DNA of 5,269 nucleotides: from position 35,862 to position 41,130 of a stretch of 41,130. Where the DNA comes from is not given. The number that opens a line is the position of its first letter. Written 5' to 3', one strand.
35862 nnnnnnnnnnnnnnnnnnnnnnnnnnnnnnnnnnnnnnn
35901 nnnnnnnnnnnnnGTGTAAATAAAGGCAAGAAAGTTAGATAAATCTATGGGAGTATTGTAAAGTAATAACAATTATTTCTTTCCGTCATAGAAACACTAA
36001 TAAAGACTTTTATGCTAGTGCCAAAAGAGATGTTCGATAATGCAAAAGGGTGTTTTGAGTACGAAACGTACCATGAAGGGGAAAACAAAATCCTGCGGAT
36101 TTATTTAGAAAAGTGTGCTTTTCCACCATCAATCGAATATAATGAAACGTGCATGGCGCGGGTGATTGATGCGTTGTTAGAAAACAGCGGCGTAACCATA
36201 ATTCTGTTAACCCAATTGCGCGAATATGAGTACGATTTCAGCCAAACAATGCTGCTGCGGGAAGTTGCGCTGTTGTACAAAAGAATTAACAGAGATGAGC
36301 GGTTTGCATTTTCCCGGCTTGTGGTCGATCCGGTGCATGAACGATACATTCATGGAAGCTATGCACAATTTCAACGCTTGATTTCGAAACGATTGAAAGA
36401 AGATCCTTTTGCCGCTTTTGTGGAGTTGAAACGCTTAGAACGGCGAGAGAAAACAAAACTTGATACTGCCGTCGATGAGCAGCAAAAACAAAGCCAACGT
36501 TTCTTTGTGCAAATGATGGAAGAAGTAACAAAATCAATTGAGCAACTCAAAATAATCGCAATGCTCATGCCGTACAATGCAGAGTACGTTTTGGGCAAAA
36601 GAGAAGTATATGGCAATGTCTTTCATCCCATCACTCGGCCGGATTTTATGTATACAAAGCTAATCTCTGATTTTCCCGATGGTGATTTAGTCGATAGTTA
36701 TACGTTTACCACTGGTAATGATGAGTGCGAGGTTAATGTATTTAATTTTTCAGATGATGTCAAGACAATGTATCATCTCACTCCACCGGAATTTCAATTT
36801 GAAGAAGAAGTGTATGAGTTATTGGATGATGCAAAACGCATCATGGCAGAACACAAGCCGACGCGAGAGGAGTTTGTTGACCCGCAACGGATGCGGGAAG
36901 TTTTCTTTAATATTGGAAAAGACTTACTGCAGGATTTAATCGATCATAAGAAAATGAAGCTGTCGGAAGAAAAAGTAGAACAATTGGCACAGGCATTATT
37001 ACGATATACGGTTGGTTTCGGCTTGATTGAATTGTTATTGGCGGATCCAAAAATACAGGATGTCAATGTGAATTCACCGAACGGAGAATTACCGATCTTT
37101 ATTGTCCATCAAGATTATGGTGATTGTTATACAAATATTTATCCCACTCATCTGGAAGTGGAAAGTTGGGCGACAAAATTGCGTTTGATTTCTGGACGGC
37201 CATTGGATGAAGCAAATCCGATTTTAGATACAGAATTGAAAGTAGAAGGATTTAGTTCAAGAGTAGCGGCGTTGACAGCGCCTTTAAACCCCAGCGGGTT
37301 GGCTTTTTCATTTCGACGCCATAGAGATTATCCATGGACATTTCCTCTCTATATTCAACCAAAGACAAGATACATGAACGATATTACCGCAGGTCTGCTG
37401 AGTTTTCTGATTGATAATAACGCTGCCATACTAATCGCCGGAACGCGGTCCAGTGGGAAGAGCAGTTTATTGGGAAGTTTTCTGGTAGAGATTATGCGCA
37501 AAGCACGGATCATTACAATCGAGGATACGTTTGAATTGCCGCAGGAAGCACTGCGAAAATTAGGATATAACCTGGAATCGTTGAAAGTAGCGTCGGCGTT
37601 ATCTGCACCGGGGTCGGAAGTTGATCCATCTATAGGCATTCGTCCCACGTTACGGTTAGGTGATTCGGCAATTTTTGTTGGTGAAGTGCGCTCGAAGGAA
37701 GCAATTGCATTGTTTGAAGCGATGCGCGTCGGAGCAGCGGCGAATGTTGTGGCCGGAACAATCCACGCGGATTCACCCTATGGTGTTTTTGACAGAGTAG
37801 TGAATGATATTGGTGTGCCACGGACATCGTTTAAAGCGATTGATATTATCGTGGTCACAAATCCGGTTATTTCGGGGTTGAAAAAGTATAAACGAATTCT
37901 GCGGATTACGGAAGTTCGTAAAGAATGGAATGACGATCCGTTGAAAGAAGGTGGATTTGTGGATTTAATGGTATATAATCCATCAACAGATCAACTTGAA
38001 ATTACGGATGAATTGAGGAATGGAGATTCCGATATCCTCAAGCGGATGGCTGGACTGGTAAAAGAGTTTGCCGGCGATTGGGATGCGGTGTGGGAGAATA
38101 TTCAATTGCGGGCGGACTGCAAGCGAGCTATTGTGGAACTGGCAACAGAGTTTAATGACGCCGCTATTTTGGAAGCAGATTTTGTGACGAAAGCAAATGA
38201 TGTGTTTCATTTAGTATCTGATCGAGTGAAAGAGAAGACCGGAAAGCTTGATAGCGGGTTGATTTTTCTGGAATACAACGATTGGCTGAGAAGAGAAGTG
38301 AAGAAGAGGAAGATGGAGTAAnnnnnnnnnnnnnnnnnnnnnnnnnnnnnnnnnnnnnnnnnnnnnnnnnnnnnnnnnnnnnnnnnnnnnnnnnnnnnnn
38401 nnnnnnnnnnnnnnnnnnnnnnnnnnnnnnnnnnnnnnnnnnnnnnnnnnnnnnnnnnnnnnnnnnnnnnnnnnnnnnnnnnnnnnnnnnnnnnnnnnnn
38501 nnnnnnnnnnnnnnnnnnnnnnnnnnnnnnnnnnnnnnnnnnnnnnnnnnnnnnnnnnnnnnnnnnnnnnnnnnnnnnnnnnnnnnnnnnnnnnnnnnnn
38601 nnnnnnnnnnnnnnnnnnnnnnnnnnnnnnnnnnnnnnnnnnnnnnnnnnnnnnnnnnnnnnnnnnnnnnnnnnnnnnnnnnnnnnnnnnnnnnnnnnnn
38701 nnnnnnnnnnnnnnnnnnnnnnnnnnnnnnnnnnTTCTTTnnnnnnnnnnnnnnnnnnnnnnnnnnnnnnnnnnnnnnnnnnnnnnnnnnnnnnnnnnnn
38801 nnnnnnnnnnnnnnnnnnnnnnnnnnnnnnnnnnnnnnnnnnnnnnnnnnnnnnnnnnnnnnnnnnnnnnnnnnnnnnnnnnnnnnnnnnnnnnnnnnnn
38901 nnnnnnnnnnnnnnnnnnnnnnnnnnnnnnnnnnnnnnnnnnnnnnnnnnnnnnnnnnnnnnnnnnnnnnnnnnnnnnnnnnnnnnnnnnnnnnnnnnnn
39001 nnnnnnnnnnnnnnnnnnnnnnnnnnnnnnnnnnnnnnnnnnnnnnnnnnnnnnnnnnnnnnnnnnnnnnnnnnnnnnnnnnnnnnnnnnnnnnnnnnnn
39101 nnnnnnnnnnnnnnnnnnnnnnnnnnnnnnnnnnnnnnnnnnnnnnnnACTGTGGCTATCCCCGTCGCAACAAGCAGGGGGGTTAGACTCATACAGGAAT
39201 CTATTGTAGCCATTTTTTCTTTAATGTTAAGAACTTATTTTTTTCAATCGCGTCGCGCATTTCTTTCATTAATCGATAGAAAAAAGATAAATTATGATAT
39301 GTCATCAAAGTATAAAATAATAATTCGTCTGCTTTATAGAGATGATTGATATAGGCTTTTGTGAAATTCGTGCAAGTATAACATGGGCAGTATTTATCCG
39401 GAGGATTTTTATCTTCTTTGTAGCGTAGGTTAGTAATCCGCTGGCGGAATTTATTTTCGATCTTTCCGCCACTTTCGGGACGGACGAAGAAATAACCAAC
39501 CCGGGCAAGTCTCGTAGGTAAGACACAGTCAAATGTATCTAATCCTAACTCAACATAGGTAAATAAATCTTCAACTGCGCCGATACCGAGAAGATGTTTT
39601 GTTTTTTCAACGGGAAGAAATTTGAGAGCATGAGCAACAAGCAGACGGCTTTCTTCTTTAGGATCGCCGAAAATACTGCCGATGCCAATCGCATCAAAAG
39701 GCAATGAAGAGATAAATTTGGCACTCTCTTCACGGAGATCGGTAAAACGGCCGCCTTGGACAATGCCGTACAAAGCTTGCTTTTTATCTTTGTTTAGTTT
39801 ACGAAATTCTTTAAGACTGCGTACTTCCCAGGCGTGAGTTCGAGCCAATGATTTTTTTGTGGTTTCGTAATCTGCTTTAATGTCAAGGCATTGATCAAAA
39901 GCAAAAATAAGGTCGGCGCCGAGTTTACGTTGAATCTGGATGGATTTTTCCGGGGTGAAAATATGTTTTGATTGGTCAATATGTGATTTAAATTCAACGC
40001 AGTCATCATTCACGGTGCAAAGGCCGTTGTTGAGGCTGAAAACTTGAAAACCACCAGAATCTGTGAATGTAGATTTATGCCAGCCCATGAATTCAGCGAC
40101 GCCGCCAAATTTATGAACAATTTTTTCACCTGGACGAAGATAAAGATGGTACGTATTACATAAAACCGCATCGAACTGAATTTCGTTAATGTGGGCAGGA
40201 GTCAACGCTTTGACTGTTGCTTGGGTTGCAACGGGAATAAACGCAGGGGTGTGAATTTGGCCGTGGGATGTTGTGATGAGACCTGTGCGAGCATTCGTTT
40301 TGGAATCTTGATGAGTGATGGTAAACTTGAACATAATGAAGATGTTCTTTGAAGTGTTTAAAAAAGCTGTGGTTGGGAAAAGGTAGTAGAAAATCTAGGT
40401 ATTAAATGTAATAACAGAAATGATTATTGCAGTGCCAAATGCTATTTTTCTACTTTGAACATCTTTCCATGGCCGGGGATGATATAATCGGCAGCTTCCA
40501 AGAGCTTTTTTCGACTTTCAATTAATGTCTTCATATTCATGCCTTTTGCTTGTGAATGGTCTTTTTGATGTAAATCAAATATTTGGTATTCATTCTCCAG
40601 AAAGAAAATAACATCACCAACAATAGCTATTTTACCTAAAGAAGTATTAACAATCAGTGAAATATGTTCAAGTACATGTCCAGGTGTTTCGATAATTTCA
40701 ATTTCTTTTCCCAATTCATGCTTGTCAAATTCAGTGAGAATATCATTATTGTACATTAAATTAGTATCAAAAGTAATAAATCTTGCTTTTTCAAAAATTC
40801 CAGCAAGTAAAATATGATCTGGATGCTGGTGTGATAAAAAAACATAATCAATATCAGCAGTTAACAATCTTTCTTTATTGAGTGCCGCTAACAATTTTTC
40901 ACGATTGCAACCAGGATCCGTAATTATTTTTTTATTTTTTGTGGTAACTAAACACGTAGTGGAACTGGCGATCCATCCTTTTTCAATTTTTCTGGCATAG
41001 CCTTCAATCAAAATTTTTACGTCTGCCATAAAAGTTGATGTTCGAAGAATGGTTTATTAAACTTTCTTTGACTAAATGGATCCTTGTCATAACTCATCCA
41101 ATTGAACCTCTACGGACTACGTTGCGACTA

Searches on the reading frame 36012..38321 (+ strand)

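Call 71: search_protein_families(library=pfam, proteins=[window:36012-38321:+], max_evalue=0.001)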
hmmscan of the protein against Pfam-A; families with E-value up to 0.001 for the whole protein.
window:36012-38321:+ (769 aa): 1 family
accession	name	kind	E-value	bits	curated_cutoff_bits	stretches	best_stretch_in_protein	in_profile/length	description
PF00437.27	T2SSE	-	5.9e-13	48.6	24.9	1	458-608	130-266/370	Type II/IV secretion system protein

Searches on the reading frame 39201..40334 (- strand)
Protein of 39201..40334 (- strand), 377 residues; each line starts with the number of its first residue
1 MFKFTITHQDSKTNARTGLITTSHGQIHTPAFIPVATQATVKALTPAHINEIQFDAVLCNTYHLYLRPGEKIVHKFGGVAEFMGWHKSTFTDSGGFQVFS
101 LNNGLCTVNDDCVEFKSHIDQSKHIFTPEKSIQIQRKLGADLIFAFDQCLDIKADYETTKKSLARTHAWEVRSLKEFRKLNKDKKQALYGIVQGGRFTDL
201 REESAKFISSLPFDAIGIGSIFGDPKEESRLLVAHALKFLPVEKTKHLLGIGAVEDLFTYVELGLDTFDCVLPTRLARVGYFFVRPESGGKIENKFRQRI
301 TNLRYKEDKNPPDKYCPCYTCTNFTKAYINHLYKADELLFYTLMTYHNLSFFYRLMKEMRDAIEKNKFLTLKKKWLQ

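Call 71: search_protein_families(library=pfam, proteins=[window:39201-40334:-], max_evalue=0.001)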
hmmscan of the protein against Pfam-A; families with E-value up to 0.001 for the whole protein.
window:39201-40334:- (377 aa): 1 family
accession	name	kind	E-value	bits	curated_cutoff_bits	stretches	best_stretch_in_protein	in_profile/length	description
PF01702.25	TGT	-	9.8e-122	406.9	26.3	1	14-376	2-352/357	Queuine tRNA-ribosyltransferase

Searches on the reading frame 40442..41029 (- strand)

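Call 71: search_protein_families(library=pfam, proteins=[window:40442-41029:-], max_evalue=0.001)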
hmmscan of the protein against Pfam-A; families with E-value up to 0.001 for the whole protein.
window:40442-41029:- (195 aa): 4 families
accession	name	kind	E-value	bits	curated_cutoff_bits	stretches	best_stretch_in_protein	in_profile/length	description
PF00753.33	Lactamase_B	-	3.9e-15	56.7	22.7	1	25-84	8-68/196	Metallo-beta-lactamase superfamily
PF12706.13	Lactamase_B_2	-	6.2e-05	23.1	27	1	34-79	2-51/200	Beta-lactamase superfamily domain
PF13483.12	Lactamase_B_3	-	7.8e-05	23.1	24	1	23-86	7-63/160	Beta-lactamase superfamily domain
PF19583.5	ODP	-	0.00011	22.5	27.2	1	24-79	4-60/194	ODP family beta lactamase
